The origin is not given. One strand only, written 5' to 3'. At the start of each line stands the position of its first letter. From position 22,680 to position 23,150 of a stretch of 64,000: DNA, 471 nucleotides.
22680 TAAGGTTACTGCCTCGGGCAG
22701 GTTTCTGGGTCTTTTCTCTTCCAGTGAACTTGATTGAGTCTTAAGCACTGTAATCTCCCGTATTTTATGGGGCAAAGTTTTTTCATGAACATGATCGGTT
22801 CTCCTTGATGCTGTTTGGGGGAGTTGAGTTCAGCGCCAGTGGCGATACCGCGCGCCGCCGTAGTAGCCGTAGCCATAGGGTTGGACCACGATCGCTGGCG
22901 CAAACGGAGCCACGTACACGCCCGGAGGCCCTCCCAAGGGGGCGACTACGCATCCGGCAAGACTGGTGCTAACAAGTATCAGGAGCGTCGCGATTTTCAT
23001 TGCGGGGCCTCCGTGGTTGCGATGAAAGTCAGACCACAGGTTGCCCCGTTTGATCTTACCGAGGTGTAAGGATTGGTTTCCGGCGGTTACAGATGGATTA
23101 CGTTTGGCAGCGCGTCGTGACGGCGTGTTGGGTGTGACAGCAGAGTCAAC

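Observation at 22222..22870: ~455 bp AT-rich cassette with one orphan ORF replacing the middle of a duplicated secreted-protein gene pair and keeping the host SD and start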

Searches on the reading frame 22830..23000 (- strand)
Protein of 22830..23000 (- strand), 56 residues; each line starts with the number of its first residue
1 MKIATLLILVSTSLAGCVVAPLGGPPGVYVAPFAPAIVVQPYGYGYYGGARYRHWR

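Call 6: search_protein_families(library=pfam, proteins=[window:22830-23000:-], max_evalue=1)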
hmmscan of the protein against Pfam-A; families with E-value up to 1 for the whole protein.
window:22830-23000:- (56 aa): 0 families

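Call 31: find_homologous_proteins(query=window:22830-23000:-, max_evalue=0.001)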
Query window:22830-23000:- (56 aa): 10 proteins with E <= 0.001 among 10 candidates.
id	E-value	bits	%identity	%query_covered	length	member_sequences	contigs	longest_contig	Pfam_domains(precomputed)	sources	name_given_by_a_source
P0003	7.3e-28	113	95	100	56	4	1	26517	-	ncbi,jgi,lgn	jgi:hypothetical protein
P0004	1.1e-26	109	91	100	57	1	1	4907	-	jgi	jgi:hypothetical protein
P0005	1.2e-22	96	86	100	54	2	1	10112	-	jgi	jgi:hypothetical protein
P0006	8.1e-22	94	86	100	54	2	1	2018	-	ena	-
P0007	6.7e-21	91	79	100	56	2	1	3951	-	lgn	-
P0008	1.2e-20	90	81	100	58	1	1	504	-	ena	-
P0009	1.1e-19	87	78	100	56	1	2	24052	-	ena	-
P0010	1.4e-18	83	74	100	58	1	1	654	-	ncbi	-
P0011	1.1e-16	78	71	100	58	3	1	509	-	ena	-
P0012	3.6e-15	73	88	73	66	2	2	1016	-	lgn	-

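Call 34: find_encoding_contigs(protein=P0004, flank=3000)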
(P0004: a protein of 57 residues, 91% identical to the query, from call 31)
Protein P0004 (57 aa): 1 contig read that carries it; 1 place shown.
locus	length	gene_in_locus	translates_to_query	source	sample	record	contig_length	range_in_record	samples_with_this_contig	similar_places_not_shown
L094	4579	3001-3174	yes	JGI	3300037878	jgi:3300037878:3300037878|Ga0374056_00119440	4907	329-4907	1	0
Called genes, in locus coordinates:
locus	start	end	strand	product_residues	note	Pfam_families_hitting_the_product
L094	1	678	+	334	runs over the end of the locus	?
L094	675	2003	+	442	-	PF00350:Dynamin_N (faint), PF01926:MMR_HSR1, PF02421:FeoB_N, PF03193:RsgA_GTPase (faint), PF00009:GTP_EFTU, PF01926:MMR_HSR1, PF02421:FeoB_N, PF14714:KH_dom-like, +4 more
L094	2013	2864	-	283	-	PF01734:Patatin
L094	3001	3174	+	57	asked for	-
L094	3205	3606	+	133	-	PF12779:WXXGXW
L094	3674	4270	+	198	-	PF09849:DUF2076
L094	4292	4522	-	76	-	-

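Call 35: find_encoding_contigs(protein=P0005, flank=3000)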
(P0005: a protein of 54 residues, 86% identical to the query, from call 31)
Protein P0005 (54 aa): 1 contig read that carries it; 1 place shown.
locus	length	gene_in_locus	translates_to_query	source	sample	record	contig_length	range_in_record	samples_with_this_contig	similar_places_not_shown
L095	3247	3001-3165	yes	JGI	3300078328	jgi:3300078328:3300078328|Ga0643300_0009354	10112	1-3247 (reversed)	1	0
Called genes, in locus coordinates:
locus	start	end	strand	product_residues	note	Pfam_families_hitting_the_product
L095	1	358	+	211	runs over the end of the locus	PF09976:TPR_21, PF13432:TPR_16 (weak)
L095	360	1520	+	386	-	PF01011:PQQ (faint), PF13570:Beta-prop_ACSF4, PF25293:Beta-prop_EMC1_N (weak), PF07774:EMC1_C (faint), PF13360:PQQ_2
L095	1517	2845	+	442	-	PF00005:ABC_tran (faint), PF00350:Dynamin_N (faint), PF01926:MMR_HSR1, PF02421:FeoB_N, PF00009:GTP_EFTU, PF01926:MMR_HSR1, PF02421:FeoB_N, PF14714:KH_dom-like, +5 more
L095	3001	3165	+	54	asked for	-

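Call 36: find_encoding_contigs(protein=P0012, flank=3000)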
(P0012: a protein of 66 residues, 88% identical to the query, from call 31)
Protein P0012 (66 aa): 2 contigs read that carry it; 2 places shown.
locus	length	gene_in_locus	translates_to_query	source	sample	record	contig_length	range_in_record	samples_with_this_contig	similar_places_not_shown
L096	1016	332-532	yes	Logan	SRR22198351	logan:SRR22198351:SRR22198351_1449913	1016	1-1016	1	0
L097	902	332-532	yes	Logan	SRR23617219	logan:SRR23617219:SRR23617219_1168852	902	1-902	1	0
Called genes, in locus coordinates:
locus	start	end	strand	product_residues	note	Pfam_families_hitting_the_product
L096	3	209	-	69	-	?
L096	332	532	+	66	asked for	-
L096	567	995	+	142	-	-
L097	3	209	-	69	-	?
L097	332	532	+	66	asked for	-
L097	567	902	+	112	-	?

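Call 55: search_protein_families(library=ncbifam, proteins=[window:22830-23000:-], max_evalue=1)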
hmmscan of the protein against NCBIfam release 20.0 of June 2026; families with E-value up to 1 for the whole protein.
window:22830-23000:- (56 aa): 1 family
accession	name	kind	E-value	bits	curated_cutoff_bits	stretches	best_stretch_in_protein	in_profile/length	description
NF011401.0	PRK14826.1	equivalog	0.039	13.4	268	1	15-36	85-106/226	putative deoxyribonucleotide triphosphate pyrophosphatase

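Call 68: find_encoding_contigs(protein=P0006, flank=3000)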
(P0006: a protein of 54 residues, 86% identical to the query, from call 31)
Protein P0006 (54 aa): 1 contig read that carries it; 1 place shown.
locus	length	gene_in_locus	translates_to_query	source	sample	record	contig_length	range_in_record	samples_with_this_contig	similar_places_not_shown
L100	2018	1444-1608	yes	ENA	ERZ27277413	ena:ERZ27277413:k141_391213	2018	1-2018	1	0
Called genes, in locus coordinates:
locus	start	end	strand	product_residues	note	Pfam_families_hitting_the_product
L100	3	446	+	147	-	?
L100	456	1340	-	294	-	PF01734:Patatin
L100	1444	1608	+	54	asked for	-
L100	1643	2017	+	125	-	?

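Call 69: find_encoding_contigs(protein=P0009, flank=3000)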
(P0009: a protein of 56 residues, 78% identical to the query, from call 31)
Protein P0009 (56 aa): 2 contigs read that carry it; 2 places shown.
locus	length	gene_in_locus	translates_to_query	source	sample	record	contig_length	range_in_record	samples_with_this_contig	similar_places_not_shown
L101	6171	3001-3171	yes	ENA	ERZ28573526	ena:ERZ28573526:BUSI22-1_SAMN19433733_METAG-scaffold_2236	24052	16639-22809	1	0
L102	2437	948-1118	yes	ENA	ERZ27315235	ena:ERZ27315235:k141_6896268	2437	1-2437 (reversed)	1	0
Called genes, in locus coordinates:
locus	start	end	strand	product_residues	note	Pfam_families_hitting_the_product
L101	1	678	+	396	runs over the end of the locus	PF01011:PQQ (faint), PF13360:PQQ_2 (weak), PF13570:Beta-prop_ACSF4, PF25293:Beta-prop_EMC1_N (weak), PF07774:EMC1_C (faint), PF13360:PQQ_2, PF13570:Beta-prop_ACSF4 (weak)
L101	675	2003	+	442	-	PF00005:ABC_tran (faint), PF00350:Dynamin_N (faint), PF01926:MMR_HSR1, PF02421:FeoB_N, PF00009:GTP_EFTU, PF01926:MMR_HSR1, PF02421:FeoB_N, PF14714:KH_dom-like, +5 more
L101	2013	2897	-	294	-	PF01734:Patatin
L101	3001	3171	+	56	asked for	-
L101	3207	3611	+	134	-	-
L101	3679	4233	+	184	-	PF09849:DUF2076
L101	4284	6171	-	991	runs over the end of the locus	PF01564:Spermine_synth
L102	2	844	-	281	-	?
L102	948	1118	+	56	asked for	-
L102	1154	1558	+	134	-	-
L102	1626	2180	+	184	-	PF09849:DUF2076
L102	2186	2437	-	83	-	?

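Call 79: find_encoding_contigs(protein=P0007, flank=3000, max_places=10)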
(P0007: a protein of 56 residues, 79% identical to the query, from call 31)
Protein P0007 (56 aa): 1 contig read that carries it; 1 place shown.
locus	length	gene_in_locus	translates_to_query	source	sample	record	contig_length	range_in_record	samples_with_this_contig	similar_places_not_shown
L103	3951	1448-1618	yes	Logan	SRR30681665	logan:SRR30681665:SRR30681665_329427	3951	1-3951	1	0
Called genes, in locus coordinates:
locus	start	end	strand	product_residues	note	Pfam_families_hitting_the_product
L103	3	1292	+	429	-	?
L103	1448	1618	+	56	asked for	-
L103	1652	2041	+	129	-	PF12779:WXXGXW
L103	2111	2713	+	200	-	PF09849:DUF2076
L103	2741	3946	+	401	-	PF07690:MFS_1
